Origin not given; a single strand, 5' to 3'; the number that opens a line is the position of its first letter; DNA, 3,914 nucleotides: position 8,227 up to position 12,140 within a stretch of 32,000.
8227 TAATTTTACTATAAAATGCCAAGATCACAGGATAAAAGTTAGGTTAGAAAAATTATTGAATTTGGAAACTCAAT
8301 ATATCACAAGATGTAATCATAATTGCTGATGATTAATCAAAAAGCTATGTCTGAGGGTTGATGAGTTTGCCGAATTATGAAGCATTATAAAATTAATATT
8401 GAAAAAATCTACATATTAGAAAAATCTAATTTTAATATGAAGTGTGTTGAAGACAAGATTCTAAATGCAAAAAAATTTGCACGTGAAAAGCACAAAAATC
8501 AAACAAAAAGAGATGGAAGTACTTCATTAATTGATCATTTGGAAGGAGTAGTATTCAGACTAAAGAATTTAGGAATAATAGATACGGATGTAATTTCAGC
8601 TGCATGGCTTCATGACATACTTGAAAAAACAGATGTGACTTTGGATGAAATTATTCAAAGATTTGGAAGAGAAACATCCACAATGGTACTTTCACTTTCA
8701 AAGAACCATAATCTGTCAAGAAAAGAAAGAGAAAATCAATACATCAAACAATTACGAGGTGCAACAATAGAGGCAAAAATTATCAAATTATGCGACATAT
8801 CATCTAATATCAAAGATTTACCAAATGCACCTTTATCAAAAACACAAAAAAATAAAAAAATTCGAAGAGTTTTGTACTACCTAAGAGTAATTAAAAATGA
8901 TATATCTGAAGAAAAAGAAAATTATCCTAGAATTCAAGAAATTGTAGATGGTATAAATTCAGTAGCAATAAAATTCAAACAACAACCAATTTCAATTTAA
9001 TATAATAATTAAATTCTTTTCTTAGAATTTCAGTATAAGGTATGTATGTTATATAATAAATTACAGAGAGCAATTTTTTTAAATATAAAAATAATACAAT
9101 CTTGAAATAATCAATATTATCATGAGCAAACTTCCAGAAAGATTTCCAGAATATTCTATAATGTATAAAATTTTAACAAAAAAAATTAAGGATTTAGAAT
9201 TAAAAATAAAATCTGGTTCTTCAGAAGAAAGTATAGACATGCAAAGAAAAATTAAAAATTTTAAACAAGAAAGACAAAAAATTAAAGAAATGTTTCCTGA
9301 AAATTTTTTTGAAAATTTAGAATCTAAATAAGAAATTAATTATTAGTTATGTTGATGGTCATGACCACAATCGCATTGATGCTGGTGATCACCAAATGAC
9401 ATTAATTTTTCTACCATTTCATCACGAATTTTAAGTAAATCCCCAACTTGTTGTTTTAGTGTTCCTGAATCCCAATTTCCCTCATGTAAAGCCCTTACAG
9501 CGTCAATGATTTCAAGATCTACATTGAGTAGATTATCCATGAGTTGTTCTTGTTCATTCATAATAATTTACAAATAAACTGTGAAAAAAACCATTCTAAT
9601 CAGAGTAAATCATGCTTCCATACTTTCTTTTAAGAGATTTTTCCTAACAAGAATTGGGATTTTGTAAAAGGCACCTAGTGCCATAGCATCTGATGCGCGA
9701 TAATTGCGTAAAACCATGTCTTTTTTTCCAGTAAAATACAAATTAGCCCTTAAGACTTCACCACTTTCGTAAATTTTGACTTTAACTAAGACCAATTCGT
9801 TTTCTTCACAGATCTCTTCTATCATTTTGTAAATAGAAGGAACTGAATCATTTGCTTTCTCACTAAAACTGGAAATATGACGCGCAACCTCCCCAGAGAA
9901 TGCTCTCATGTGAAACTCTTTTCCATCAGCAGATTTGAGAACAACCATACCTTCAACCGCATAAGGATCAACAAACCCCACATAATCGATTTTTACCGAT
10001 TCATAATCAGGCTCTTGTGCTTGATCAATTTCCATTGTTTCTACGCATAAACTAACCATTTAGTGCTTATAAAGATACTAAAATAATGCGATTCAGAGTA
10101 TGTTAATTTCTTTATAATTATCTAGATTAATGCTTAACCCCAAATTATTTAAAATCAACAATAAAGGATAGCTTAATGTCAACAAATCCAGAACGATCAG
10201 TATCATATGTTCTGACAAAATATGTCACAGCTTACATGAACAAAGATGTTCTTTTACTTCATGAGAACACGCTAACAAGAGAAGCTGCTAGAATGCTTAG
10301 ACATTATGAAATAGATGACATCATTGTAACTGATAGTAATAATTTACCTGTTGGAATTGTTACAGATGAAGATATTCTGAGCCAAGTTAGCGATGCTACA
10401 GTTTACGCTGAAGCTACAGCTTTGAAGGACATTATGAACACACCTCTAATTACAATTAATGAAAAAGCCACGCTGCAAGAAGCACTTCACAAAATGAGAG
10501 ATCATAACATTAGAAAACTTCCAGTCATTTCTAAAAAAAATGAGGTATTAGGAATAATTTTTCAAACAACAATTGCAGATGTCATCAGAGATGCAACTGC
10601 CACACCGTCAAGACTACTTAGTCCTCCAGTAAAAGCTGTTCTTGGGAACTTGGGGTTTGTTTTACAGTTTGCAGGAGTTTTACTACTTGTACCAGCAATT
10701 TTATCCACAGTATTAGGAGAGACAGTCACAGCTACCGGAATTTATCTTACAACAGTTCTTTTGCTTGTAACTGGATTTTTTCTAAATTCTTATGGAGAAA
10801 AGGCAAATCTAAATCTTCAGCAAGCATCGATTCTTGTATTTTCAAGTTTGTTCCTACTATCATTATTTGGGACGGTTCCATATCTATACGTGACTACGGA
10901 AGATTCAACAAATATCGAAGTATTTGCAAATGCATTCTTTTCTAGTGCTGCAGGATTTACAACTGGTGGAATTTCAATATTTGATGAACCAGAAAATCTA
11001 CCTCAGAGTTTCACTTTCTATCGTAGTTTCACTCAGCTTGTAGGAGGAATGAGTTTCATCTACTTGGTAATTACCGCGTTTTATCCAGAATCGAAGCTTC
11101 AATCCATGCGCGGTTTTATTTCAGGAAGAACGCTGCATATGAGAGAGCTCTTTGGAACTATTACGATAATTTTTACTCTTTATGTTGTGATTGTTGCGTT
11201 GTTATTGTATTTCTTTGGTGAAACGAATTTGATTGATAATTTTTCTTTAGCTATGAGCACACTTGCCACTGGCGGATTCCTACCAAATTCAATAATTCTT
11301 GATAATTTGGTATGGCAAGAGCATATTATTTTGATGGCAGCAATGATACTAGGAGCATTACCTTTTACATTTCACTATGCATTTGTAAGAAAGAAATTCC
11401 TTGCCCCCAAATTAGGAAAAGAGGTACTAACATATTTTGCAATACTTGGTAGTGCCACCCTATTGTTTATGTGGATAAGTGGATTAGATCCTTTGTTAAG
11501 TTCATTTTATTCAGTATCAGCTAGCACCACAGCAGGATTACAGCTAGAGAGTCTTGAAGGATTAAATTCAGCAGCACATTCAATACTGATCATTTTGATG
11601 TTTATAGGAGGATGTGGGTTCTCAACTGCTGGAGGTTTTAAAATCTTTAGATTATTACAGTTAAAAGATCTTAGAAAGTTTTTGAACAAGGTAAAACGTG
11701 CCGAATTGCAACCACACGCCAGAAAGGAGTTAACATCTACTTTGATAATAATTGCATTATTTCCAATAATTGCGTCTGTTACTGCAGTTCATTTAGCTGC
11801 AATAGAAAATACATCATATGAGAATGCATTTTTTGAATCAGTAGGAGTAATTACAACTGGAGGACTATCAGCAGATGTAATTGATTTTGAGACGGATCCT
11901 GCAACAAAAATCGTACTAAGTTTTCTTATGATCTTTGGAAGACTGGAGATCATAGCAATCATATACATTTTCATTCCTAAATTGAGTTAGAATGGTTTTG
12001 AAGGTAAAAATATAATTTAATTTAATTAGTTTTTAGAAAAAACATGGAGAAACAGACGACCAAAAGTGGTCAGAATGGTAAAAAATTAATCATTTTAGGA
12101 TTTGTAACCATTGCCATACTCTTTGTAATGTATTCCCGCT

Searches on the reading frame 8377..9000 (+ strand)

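Call 83: search_protein_families(library=pfam, proteins=[window:8377-9000:+], max_evalue=0.001)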
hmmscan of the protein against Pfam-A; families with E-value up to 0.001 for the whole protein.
window:8377-9000:+ (207 aa): 1 family
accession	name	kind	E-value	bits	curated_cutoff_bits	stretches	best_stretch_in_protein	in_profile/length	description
PF13328.12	HD_4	-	2.9e-14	53.5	27.2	1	31-157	1-136/156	HD domain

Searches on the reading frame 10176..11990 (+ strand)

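Call 83: search_protein_families(library=pfam, proteins=[window:10176-11990:+], max_evalue=0.001)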
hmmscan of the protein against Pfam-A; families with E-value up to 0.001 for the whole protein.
window:10176-11990:+ (604 aa): 2 families
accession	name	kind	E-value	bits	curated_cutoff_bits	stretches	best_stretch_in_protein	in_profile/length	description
PF00571.33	CBS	-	1.5e-23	83.3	24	2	84-137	2-55/57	CBS domain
PF02386.22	TrkH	-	3.6e-22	78.9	27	2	442-600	319-491/502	Cation transport protein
